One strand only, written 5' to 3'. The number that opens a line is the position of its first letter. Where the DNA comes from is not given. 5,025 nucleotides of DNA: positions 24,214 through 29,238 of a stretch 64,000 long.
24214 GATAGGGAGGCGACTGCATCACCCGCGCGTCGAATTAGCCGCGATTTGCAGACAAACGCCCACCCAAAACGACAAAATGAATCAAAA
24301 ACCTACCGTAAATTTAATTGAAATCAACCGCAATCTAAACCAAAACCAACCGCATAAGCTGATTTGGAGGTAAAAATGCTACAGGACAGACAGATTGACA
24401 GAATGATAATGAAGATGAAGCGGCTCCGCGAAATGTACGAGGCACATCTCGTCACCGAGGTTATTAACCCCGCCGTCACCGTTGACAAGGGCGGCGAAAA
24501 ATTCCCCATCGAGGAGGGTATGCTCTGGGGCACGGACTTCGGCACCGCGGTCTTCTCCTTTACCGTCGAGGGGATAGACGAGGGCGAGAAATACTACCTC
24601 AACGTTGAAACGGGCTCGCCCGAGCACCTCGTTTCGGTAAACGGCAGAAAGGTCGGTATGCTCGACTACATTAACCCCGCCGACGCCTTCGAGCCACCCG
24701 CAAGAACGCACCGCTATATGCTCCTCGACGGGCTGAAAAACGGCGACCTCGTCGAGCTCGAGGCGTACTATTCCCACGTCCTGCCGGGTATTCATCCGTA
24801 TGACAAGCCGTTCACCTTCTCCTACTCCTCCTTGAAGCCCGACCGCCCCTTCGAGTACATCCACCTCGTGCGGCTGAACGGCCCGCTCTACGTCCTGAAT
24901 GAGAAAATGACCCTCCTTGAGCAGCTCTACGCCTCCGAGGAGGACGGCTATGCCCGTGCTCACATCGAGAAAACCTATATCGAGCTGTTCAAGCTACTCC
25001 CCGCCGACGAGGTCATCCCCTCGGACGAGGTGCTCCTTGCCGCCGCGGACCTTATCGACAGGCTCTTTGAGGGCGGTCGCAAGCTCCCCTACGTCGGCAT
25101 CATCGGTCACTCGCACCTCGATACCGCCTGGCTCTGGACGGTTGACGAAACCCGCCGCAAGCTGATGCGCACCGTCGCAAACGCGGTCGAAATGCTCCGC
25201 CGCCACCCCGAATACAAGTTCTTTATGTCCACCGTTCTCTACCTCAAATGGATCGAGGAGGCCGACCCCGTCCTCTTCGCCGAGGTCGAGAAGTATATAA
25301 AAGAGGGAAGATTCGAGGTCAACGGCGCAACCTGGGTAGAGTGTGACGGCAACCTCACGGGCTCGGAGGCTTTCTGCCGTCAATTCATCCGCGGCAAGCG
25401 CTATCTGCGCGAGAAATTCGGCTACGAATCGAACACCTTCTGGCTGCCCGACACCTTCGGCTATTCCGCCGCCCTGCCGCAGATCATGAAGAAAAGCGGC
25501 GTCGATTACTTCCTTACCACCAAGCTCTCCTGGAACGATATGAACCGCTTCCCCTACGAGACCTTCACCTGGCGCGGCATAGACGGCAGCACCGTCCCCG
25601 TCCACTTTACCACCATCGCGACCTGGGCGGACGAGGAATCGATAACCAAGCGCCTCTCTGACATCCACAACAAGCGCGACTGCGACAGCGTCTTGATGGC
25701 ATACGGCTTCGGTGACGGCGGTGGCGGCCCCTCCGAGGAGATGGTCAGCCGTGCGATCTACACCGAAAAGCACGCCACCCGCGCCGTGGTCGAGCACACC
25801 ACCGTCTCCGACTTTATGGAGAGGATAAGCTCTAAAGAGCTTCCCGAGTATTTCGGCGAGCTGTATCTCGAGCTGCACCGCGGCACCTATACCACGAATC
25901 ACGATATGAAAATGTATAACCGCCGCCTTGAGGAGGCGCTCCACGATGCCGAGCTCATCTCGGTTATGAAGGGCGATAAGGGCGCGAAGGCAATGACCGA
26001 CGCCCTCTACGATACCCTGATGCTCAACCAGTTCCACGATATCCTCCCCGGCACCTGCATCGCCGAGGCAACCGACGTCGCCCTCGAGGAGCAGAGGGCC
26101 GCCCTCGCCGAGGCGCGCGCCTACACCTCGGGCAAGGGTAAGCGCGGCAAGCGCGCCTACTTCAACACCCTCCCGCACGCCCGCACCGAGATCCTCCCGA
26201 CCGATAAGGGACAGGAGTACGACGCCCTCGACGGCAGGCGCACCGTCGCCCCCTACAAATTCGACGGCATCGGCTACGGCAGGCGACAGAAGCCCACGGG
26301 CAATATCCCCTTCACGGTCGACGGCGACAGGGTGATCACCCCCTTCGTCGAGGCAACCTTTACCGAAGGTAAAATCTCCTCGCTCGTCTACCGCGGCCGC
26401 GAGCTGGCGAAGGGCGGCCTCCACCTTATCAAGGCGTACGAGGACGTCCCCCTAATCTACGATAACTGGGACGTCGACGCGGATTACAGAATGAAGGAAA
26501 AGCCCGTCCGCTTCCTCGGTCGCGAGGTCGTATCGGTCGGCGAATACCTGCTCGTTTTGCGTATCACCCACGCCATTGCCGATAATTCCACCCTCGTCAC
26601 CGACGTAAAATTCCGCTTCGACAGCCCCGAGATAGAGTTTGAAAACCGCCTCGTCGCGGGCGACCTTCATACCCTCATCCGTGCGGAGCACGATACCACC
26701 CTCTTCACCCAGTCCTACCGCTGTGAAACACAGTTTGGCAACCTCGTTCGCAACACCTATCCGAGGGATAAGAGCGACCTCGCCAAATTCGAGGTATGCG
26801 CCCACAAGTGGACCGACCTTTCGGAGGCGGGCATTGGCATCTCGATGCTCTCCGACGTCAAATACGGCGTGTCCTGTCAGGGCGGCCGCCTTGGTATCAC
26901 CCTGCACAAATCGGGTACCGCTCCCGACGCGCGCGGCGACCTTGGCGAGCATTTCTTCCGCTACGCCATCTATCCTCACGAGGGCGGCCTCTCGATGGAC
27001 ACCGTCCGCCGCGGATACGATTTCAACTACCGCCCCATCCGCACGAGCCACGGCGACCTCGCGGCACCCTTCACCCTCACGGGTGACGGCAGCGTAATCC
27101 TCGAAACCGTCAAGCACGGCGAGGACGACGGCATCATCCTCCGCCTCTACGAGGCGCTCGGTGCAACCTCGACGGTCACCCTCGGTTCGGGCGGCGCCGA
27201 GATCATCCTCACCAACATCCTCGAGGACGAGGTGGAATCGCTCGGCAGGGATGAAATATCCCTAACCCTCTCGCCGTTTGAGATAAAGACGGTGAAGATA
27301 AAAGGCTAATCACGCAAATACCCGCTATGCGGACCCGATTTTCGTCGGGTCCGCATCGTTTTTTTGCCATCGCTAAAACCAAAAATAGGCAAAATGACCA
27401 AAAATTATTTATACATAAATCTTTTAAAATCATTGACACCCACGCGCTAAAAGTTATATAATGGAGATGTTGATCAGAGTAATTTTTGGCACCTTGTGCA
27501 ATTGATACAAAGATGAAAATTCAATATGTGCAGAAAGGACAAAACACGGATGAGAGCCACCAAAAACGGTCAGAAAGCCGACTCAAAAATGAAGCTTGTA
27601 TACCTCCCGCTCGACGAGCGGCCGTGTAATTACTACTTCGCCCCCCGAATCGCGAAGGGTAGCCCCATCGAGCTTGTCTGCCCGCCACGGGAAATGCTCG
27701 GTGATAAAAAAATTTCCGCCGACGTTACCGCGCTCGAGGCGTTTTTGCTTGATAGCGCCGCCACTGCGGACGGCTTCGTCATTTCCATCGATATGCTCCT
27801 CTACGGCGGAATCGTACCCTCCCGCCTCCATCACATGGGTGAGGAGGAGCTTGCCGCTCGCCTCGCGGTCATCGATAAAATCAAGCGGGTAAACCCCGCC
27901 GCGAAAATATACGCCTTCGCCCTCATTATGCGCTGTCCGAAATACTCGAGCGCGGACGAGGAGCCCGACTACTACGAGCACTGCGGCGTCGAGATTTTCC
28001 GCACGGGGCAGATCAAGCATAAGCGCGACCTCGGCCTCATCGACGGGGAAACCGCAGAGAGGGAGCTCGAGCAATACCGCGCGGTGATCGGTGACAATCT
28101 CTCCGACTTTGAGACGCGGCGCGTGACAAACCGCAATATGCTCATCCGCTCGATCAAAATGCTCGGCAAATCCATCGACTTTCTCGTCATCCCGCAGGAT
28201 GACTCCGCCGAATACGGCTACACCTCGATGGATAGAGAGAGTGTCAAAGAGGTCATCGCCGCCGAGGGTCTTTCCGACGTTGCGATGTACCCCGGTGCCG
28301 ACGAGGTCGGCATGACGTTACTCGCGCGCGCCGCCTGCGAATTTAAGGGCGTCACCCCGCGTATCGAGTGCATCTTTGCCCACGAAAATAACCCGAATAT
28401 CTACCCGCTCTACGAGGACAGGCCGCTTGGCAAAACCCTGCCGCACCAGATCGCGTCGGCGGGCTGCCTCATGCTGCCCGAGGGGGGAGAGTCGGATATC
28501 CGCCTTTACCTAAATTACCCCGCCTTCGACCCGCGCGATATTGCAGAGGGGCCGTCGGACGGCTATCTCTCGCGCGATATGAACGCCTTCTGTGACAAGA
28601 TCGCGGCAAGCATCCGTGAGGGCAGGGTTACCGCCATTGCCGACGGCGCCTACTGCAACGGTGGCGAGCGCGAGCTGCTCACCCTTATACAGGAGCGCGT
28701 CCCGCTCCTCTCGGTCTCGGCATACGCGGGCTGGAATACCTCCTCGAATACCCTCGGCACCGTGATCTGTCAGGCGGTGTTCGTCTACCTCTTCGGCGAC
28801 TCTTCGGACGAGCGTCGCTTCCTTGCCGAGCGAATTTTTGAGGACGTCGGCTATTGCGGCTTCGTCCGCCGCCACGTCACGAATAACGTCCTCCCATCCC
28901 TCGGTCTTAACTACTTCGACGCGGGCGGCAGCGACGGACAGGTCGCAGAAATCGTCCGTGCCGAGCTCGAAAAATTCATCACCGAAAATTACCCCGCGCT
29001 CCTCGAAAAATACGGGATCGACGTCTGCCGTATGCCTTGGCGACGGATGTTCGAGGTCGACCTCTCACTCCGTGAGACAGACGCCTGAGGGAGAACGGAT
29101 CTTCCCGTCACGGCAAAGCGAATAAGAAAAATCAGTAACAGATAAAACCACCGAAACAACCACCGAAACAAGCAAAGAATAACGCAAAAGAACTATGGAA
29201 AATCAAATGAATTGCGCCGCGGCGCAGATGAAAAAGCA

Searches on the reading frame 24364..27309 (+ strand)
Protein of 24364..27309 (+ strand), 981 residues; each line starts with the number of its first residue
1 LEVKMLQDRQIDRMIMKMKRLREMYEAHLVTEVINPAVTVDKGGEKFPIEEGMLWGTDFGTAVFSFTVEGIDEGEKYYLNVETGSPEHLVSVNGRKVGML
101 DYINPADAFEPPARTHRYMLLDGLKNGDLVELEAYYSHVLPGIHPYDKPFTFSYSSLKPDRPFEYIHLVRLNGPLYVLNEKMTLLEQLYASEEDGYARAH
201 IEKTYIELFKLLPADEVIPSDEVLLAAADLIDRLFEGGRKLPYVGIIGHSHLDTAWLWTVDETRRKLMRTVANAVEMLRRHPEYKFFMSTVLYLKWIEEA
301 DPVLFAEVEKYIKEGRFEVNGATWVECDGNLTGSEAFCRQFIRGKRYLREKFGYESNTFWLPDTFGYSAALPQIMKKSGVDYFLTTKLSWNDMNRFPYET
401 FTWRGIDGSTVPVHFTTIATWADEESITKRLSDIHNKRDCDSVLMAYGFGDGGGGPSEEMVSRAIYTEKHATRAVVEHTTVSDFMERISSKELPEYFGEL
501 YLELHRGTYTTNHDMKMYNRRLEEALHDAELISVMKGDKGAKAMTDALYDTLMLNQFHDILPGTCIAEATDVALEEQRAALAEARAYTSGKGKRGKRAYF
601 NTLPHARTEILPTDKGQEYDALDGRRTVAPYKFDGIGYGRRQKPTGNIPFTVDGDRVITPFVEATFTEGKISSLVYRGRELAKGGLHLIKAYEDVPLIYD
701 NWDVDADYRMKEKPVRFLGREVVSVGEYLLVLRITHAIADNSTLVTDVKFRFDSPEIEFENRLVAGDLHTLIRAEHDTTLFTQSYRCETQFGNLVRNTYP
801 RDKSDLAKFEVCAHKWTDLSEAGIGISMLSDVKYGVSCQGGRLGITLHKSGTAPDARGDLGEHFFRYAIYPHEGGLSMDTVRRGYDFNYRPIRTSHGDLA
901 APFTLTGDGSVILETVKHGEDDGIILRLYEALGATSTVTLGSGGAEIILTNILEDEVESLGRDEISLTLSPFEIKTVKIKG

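Call 19: search_protein_families(library=pfam, proteins=[window:24364-27309:+], max_evalue=0.001)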
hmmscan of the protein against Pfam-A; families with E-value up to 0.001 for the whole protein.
window:24364-27309:+ (981 aa): 5 families
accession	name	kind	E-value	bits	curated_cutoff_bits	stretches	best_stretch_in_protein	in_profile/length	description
PF01074.27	Glyco_hydro_38N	-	4.7e-75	252.9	25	1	245-490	3-257/270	Glycosyl hydrolases family 38 N-terminal domain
PF07748.19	Glyco_hydro_38C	-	3.8e-33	115.9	25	1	661-857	5-206/206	Glycosyl hydrolases family 38 C-terminal domain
PF09261.16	Alpha-mann_mid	-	9.7e-20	70.9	31.1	1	503-587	1-88/96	Alpha mannosidase middle domain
PF17677.7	Glyco_hydro38C2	-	4.6e-14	52.7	22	1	911-977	2-72/72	Glycosyl hydrolases family 38 C-terminal beta sandwich domain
PF03065.20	Glyco_hydro_57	-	2.6e-09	37.3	21.2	1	252-535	49-273/291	Glycosyl hydrolase family 57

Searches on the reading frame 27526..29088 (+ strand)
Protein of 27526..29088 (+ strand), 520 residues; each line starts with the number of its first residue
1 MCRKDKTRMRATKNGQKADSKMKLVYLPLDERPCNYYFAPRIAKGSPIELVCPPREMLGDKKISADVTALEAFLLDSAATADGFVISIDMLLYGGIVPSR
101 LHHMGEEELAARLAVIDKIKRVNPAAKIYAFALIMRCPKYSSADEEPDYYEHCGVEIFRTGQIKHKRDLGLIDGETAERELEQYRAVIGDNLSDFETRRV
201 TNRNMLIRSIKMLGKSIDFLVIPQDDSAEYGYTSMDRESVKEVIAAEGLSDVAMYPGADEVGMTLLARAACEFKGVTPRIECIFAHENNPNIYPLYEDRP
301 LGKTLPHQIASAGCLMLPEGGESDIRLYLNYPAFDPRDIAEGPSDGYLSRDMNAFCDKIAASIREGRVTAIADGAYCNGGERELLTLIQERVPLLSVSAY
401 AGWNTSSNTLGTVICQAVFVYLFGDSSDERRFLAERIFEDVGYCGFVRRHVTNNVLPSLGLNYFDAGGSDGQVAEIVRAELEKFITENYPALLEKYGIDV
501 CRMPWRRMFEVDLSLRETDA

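Call 19: search_protein_families(library=pfam, proteins=[window:27526-29088:+], max_evalue=0.001)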
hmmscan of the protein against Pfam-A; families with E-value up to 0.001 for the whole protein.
window:27526-29088:+ (520 aa): 1 family
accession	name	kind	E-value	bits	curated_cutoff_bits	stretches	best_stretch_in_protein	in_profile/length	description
PF13552.11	DUF4127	-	3.5e-143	478.1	27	1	25-513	2-488/489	Protein of unknown function (DUF4127)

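Call 75: search_protein_families(library=ncbifam, proteins=[window:27526-29088:+], max_evalue=0.01)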
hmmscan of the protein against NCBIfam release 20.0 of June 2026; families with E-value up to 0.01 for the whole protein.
window:27526-29088:+ (520 aa): 0 families
